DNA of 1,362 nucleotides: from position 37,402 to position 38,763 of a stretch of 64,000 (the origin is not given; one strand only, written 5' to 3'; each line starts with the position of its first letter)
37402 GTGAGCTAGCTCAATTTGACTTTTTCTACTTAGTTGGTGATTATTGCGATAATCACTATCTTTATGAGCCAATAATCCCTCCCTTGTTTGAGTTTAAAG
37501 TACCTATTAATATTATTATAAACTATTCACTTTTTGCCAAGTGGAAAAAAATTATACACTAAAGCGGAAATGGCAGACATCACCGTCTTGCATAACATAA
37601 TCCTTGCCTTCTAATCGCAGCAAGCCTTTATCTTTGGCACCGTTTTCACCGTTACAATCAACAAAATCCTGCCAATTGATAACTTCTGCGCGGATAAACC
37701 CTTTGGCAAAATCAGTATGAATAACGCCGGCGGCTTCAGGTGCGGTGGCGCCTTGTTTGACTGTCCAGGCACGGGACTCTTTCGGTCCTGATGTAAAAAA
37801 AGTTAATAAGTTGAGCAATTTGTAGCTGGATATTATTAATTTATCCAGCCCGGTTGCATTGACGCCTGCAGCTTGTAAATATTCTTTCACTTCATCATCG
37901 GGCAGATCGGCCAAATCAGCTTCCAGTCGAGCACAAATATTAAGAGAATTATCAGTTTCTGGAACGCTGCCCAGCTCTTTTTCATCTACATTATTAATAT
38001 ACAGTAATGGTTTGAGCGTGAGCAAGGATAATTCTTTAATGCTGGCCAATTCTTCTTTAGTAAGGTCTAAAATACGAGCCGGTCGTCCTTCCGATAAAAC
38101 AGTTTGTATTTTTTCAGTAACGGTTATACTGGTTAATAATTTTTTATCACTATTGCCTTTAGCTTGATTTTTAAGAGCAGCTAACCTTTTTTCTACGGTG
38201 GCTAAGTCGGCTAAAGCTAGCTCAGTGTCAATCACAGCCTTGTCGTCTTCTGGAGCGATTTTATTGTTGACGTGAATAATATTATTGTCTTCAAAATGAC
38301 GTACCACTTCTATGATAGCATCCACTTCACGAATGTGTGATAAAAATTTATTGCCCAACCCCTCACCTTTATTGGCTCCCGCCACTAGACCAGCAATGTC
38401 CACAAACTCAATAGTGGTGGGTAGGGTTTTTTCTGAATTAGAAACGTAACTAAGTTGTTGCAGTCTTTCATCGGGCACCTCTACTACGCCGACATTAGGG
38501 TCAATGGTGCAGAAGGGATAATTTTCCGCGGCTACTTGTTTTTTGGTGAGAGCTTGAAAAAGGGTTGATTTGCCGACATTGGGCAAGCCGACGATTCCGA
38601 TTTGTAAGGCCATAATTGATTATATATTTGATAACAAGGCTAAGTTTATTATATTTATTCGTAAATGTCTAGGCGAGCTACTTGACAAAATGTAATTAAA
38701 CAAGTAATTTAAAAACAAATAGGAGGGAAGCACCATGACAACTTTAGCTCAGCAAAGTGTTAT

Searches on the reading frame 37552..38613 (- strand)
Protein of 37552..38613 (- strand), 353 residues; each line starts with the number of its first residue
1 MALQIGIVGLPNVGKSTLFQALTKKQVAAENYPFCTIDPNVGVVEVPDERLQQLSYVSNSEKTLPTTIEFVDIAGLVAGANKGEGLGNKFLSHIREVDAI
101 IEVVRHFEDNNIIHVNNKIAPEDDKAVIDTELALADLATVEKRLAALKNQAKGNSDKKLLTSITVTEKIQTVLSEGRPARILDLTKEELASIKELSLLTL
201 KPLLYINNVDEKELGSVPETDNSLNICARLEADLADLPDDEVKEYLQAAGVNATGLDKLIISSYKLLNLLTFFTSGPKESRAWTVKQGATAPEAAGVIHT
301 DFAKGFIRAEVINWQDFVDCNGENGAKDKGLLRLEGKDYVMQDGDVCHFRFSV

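Call 8: search_protein_families(library=pfam, proteins=[window:37552-38613:-], max_evalue=0.01)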
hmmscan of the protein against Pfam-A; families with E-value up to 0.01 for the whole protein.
window:37552-38613:- (353 aa): 5 families
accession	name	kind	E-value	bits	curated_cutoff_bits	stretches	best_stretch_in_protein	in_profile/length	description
PF06071.19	YchF-GTPase_C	-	1.2e-38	131.5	27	1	269-351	1-83/84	Protein of unknown function (DUF933)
PF01926.29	MMR_HSR1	-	1.9e-22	80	21.9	1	4-115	1-92/113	50S ribosome-binding GTPase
PF02421.24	FeoB_N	-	7.1e-08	32.6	27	1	4-50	2-48/156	Ferrous iron transport protein B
PF02824.27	TGS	-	0.00061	20.2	22.2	1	284-346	12-55/60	TGS domain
PF13238.12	AAA_18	-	0.01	16.8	29.4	0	5-38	1-42/128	AAA domain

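Call 11: find_encoding_contigs(protein=window:37552-38613:-, flank=6000, max_places=8)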
Protein window:37552-38613:- (353 aa): no gene with exactly this product is on record in the collection.

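Call 19: find_related_loci(query=window:37552-38613:-, collection=genome_contigs, flank=10000)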
Query window:37552-38613:- (353 aa) in genome_contigs; peptide patterns used: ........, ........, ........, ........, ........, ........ (x = any residue, [..] = any of these).
600 stretches matched a pattern (row limit reached: there are more); 598 encode a relative of the query (tblastn E <= 1e-3); the best 80 are kept; 80 distinct loci.
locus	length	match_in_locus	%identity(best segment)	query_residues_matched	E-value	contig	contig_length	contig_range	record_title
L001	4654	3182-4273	58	1-353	1e-137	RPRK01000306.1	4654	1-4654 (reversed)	MAG: Burkholderiales bacterium isolate metabat2.802 metabat2.802_Contig_1068370, whole genome shotgun sequence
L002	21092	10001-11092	57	1-353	6e-135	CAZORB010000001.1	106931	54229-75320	MAG TPA_asm: uncultured Bordetella sp. isolate SRP278252_co3_128 genome assembly, contig: NODE_155_length_106931_cov_7.5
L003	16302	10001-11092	55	1-353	2e-134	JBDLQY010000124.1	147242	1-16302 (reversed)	MAG: Pseudomonadota bacterium isolate icacos_2019_sw_WHONDRS-S19S_0094_B_bin.139 scaffold_2060407, whole genome shotgun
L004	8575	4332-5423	56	1-353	2e-134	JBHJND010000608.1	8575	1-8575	MAG: Caballeronia novacaledonica isolate bin.T3.4 T3_contig_189778, whole genome shotgun sequence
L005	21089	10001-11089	56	1-353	6e-133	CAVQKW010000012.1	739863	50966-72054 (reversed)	MAG: uncultured Gammaproteobacteria bacterium isolate MFD00031.bin.2.49 genome assembly, contig: contig_69683, whole gen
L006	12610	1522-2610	57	1-353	1e-132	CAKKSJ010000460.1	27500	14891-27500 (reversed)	Burkholderiales bacterium isolate Hainich-H52-bin064-1 genome assembly, contig: H52-bin064_1_Hain_H52_02um_R2_910_length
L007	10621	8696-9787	55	1-353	3e-132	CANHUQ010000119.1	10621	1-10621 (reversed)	MAG: Burkholderiales bacterium isolate RE-26jul17-305 genome assembly, contig: RE-26jul17-C10771, whole genome shotgun s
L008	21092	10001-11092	56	1-353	6e-132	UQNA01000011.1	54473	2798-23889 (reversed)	uncultured Sutterella sp. isolate UMGS439 genome assembly, contig: NODE_388_length_54473_cov_4.431052, whole genome shot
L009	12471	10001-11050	58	1-349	8e-132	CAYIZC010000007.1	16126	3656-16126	MAG TPA_asm: uncultured Gammaproteobacteria bacterium isolate ERP122455_co1_170 genome assembly, contig: NODE_713_length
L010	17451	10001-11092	58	1-353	7e-132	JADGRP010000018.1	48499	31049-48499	MAG: Burkholderiales bacterium isolate Chersky_114 k127_589208, whole genome shotgun sequence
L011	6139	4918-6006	59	1-353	5e-132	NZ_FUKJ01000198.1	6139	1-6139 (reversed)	Crenothrix polyspora isolate RSM_CP2, whole genome shotgun sequence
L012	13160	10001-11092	56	1-353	4e-131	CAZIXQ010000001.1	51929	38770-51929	MAG TPA_asm: uncultured Enterobacteriaceae bacterium isolate binchicken_co107_467 genome assembly, contig: NODE_1638_len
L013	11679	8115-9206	57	1-353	4e-131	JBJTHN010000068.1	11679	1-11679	MAG: Betaproteobacteria bacterium isolate samp_4314_metadecoder_819 samp_4314_1182951, whole genome shotgun sequence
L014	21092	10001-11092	56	1-353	4e-131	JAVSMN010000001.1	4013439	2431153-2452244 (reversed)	MAG: Burkholderiaceae bacterium isolate NRBC_bin_2 Burkholderiales_MAG, whole genome shotgun sequence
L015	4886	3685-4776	56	1-353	2e-132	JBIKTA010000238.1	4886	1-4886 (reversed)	MAG: Burkholderiaceae bacterium isolate ME2015-07-07_3300042695_group6_bin47 Rohwer_bin2323_scaffold_18232_c1, whole gen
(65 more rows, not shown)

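Call 21: find_homologous_proteins(query=window:37552-38613:-, max_evalue=1e-50)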
Query window:37552-38613:- (353 aa): 8000 proteins with E <= 1e-50 among 8000 candidates; the best 120 are listed.
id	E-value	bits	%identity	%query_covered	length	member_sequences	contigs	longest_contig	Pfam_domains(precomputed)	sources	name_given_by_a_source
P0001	1.9e-227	772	100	100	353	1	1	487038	PF01926.30,PF02421.25,PF06071.20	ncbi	ncbi:MAG: redox-regulated ATPase YchF [Candidatus Komeilibacteria bacterium]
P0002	9.5e-227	770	100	100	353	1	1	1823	PF01926.30,PF02421.25,PF06071.20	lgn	-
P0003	3.6e-174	597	75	100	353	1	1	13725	PF01926.30,PF02421.25,PF06071.20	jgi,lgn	-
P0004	4.9e-174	597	76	100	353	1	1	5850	PF01926.30,PF02421.25,PF06071.20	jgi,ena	-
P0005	6.2e-174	596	75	100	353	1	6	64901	PF01926.30,PF02421.25,PF06071.20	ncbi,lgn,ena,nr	ncbi:redox-regulated ATPase YchF [Patescibacteria group bacterium]|nr:redox-regulated ATPase YchF [P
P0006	1.1e-173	595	75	100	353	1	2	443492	PF01926.30,PF02421.25,PF06071.20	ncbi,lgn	-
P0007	1.3e-171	589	74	100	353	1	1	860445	PF01926.30,PF02421.25,PF06071.20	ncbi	ncbi:MAG: redox-regulated ATPase YchF [Candidatus Komeilibacteria bacterium]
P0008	1.7e-171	588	75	99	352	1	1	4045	PF01926.30,PF02421.25,PF06071.20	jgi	-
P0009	3.7e-171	587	75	100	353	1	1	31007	PF01926.30,PF02421.25,PF06071.20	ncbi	ncbi:MAG: redox-regulated ATPase YchF [Candidatus Komeilibacteria bacterium]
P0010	4.6e-171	587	74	100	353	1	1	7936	PF01926.30,PF02421.25,PF06071.20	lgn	-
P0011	9.8e-171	586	73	100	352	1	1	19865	PF01926.30,PF02421.25,PF06071.20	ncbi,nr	ncbi:MAG: redox-regulated ATPase YchF [Candidatus Komeilibacteria bacterium]|nr:redox-regulated ATPa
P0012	3.2e-169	581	73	100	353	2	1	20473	PF01926.30,PF02421.25,PF06071.20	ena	-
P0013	4.2e-169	580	74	100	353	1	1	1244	PF01926.30,PF02421.25,PF06071.20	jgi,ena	-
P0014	6.8e-169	580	72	100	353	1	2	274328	PF01926.30,PF02421.25,PF06071.20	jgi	jgi:ribosome-binding ATPase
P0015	1.0e-168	579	75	99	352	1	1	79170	PF01926.30,PF02421.25,PF06071.20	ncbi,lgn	-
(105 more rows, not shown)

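Call 22: find_encoding_contigs(protein=P0001, flank=10000, max_places=4)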
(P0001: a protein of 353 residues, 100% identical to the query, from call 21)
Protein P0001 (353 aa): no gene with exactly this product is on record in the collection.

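Call 23: find_encoding_contigs(protein=P0002, flank=10000, max_places=4)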
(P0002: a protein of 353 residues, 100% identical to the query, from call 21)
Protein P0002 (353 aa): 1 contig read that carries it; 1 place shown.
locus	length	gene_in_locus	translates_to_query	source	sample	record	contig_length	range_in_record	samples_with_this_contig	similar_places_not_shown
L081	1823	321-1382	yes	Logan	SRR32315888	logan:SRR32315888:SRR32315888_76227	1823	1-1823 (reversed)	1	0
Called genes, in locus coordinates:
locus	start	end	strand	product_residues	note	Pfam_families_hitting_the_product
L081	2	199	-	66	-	?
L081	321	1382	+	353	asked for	PF01926:MMR_HSR1, PF02421:FeoB_N, PF06071:YchF-GTPase_C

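Call 27: find_encoding_contigs(protein=P0006, flank=10000, max_places=3)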
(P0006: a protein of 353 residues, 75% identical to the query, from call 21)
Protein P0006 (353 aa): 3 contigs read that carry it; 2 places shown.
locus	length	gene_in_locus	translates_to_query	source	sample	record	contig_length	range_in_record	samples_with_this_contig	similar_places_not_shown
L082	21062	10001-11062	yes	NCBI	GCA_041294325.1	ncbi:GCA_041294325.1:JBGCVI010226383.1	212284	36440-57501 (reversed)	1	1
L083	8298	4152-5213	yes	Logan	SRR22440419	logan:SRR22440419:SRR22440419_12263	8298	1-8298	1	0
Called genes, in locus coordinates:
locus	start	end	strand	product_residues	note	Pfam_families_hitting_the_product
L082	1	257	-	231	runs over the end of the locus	PF13489:Methyltransf_23, PF07021:MetW (weak), PF13847:Methyltransf_31, PF08241:Methyltransf_11, PF08242:Methyltransf_12 (weak), PF13649:Methyltransf_25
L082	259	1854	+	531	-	PF04055:Radical_SAM, PF16199:Radical_SAM_C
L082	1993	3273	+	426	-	PF00464:SHMT, PF00155:Aminotran_1_2 (weak)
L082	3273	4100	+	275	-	PF00763:THF_DHG_CYH, PF02882:THF_DHG_CYH_C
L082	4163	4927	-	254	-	-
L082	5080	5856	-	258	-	PF13482:RNase_H_2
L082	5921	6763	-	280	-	-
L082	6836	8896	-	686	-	PF00580:UvrD-helicase, PF01443:Viral_helicase1 (faint), PF13245:AAA_19, PF13361:UvrD_C, PF13538:UvrD_C_2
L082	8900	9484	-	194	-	PF01997:Translin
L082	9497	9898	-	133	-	PF04186:FxsA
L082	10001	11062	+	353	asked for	PF01926:MMR_HSR1, PF02421:FeoB_N, PF06071:YchF-GTPase_C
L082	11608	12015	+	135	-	-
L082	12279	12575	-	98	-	-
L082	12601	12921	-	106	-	-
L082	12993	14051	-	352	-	PF02547:Queuosine_synth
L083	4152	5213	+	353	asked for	PF01926:MMR_HSR1, PF02421:FeoB_N, PF06071:YchF-GTPase_C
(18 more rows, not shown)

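Call 28: find_encoding_contigs(protein=P0007, flank=10000, max_places=3)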
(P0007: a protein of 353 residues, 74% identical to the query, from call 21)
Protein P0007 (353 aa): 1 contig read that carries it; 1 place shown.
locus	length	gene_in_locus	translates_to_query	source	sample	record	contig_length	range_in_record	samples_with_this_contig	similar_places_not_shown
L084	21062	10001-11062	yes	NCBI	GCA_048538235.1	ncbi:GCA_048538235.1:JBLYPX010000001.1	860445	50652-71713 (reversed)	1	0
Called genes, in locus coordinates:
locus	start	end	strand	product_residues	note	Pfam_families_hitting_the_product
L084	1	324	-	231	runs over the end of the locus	PF13489:Methyltransf_23, PF13847:Methyltransf_31 (weak), PF08241:Methyltransf_11, PF08242:Methyltransf_12 (weak), PF13649:Methyltransf_25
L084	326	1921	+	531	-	PF04055:Radical_SAM, PF16199:Radical_SAM_C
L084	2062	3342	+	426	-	PF00464:SHMT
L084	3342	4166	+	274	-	PF00763:THF_DHG_CYH, PF02882:THF_DHG_CYH_C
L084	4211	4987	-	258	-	PF13482:RNase_H_2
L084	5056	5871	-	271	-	-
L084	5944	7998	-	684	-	PF00580:UvrD-helicase, PF01443:Viral_helicase1 (faint), PF13245:AAA_19, PF13361:UvrD_C, PF13538:UvrD_C_2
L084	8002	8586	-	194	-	PF01997:Translin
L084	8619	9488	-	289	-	PF12146:Hydrolase_4, PF00561:Abhydrolase_1, PF03959:FSH1 (faint), PF12697:Abhydrolase_6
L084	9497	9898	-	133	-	PF04186:FxsA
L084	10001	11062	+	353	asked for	PF01926:MMR_HSR1, PF02421:FeoB_N, PF06071:YchF-GTPase_C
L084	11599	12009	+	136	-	-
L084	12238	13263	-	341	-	PF02547:Queuosine_synth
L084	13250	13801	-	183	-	PF02677:QueH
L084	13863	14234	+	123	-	PF00173:Cyt-b5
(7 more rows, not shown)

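Call 34: find_encoding_contigs(protein=P0005, flank=4000, max_places=3)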
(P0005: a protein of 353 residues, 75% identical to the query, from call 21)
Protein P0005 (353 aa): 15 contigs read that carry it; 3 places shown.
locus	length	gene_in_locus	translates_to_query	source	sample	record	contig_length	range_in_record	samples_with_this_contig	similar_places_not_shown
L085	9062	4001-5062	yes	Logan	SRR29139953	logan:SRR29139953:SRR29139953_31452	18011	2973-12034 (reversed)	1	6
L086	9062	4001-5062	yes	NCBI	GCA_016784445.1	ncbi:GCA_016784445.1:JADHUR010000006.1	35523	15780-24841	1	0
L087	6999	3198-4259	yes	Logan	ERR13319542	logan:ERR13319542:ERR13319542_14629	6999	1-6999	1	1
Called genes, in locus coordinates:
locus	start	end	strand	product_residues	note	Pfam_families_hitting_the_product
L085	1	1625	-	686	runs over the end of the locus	PF00580:UvrD-helicase, PF01443:Viral_helicase1 (faint), PF13245:AAA_19, PF13361:UvrD_C, PF13538:UvrD_C_2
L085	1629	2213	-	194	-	PF01997:Translin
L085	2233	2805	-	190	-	-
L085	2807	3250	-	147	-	PF04186:FxsA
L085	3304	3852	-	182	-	PF00574:CLP_protease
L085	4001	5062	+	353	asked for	PF01926:MMR_HSR1, PF02421:FeoB_N, PF06071:YchF-GTPase_C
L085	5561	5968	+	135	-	-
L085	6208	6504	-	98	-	-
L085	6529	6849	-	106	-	-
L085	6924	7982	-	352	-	PF02547:Queuosine_synth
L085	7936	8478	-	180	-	PF02677:QueH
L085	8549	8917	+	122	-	PF00173:Cyt-b5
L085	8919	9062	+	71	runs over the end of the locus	-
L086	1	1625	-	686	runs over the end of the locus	PF00580:UvrD-helicase, PF01443:Viral_helicase1 (faint), PF13245:AAA_19, PF13361:UvrD_C, PF13538:UvrD_C_2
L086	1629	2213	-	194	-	PF01997:Translin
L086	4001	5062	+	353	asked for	PF01926:MMR_HSR1, PF02421:FeoB_N, PF06071:YchF-GTPase_C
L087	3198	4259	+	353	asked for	PF01926:MMR_HSR1, PF02421:FeoB_N, PF06071:YchF-GTPase_C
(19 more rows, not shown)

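Call 35: find_encoding_contigs(protein=P0009, flank=4000, max_places=2)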
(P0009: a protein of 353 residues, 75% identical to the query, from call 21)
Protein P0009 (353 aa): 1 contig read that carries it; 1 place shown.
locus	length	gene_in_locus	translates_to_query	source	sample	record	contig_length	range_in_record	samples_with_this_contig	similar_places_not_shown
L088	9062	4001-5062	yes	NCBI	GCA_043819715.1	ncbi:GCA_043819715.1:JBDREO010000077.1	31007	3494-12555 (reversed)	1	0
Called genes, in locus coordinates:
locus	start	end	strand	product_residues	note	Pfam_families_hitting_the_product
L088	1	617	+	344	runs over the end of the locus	PF06068:TIP49 (faint), PF05496:RuvB_N, PF00004:AAA, PF07728:AAA_5, PF17864:AAA_lid_4, PF05491:WHD_RuvB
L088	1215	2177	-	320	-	PF01699:Na_Ca_ex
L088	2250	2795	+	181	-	PF02677:QueH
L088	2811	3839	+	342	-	PF02547:Queuosine_synth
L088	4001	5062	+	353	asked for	PF01926:MMR_HSR1, PF02421:FeoB_N (weak), PF06071:YchF-GTPase_C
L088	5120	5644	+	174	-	PF18306:LDcluster4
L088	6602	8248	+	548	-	PF16158:N_BRCA1_IG, PF08486:SpoIID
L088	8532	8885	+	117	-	-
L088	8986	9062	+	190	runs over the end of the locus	-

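Call 36: find_encoding_contigs(protein=P0015, flank=4000, max_places=2)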
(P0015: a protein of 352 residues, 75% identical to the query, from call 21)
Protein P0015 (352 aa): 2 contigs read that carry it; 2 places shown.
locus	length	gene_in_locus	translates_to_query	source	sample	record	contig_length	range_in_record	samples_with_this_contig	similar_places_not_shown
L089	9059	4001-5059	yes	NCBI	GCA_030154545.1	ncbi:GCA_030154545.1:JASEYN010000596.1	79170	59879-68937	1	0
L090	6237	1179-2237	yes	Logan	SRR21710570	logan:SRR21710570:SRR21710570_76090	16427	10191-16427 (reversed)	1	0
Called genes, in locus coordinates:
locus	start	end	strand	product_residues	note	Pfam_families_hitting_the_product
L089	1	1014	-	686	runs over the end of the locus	PF00580:UvrD-helicase, PF01443:Viral_helicase1 (faint), PF13245:AAA_19, PF13604:AAA_30 (faint), PF13361:UvrD_C, PF13538:UvrD_C_2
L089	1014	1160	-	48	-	-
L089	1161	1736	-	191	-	PF01997:Translin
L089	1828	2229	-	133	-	PF04186:FxsA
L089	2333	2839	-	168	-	-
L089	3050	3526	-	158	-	PF15891:Nuc_deoxyri_tr2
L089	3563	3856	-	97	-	-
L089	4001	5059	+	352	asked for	PF01926:MMR_HSR1, PF02421:FeoB_N (weak), PF06071:YchF-GTPase_C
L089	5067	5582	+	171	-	PF18306:LDcluster4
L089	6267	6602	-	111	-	-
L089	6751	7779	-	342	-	PF02547:Queuosine_synth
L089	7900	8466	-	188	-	PF02677:QueH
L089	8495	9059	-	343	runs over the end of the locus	PF05496:RuvB_N, PF13191:AAA_16 (faint), PF00004:AAA, PF07728:AAA_5, PF13173:AAA_14 (faint), PF17864:AAA_lid_4, PF05491:WHD_RuvB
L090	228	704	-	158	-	PF15891:Nuc_deoxyri_tr2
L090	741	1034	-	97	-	-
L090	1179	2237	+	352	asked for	PF01926:MMR_HSR1, PF02421:FeoB_N (weak), PF06071:YchF-GTPase_C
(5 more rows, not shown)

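Call 53: find_encoding_contigs(protein=P0004, flank=5000, max_places=2)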
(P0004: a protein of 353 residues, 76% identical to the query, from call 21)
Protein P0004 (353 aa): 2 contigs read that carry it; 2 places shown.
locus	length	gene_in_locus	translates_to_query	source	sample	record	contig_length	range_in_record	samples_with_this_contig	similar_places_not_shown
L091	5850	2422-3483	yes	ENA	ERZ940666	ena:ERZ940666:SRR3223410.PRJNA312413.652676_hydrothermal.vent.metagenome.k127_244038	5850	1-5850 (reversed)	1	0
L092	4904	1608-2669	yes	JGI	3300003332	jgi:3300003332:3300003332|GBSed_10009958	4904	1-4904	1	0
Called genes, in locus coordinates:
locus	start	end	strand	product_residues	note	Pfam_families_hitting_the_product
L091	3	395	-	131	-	?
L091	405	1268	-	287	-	PF02230:Abhydrolase_2 (faint), PF03096:Ndr (weak), PF00561:Abhydrolase_1, PF03959:FSH1 (faint), PF12146:Hydrolase_4, PF12697:Abhydrolase_6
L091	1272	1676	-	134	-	PF04186:FxsA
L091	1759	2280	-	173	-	PF00574:CLP_protease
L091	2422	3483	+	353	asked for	PF01926:MMR_HSR1, PF02421:FeoB_N, PF06071:YchF-GTPase_C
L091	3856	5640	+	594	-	PF08486:SpoIID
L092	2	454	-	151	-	?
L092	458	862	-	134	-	PF04186:FxsA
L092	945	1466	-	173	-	PF00574:CLP_protease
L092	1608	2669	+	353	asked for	PF01926:MMR_HSR1, PF02421:FeoB_N, PF06071:YchF-GTPase_C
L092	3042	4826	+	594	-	PF08486:SpoIID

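Call 54: find_encoding_contigs(protein=P0003, flank=5000, max_places=2)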
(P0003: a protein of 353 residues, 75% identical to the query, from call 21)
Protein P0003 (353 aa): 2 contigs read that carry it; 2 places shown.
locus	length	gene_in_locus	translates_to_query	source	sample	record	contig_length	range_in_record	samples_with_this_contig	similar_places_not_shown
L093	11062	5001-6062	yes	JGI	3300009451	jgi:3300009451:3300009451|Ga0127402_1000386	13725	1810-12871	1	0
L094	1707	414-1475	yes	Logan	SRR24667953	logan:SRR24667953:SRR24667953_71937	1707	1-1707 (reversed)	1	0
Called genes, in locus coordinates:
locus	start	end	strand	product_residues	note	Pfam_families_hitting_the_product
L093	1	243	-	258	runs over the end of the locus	PF13482:RNase_H_2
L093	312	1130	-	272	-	-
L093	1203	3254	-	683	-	PF00580:UvrD-helicase, PF01443:Viral_helicase1 (faint), PF13245:AAA_19, PF13087:AAA_12 (faint), PF13361:UvrD_C, PF13538:UvrD_C_2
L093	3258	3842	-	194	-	PF01997:Translin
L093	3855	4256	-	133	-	PF04186:FxsA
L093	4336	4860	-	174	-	PF00574:CLP_protease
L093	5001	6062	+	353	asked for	PF01926:MMR_HSR1, PF02421:FeoB_N, PF06071:YchF-GTPase_C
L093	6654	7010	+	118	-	-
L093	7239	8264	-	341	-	PF02547:Queuosine_synth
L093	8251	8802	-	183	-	PF02677:QueH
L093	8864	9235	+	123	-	PF00173:Cyt-b5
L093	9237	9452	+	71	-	-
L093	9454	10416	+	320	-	PF01699:Na_Ca_ex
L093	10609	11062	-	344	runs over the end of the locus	PF06068:TIP49 (faint), PF05496:RuvB_N, PF13191:AAA_16 (weak), PF00004:AAA, PF07728:AAA_5, PF13173:AAA_14 (weak), PF17864:AAA_lid_4, PF05491:WHD_RuvB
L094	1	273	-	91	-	?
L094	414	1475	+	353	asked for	PF01926:MMR_HSR1, PF02421:FeoB_N, PF06071:YchF-GTPase_C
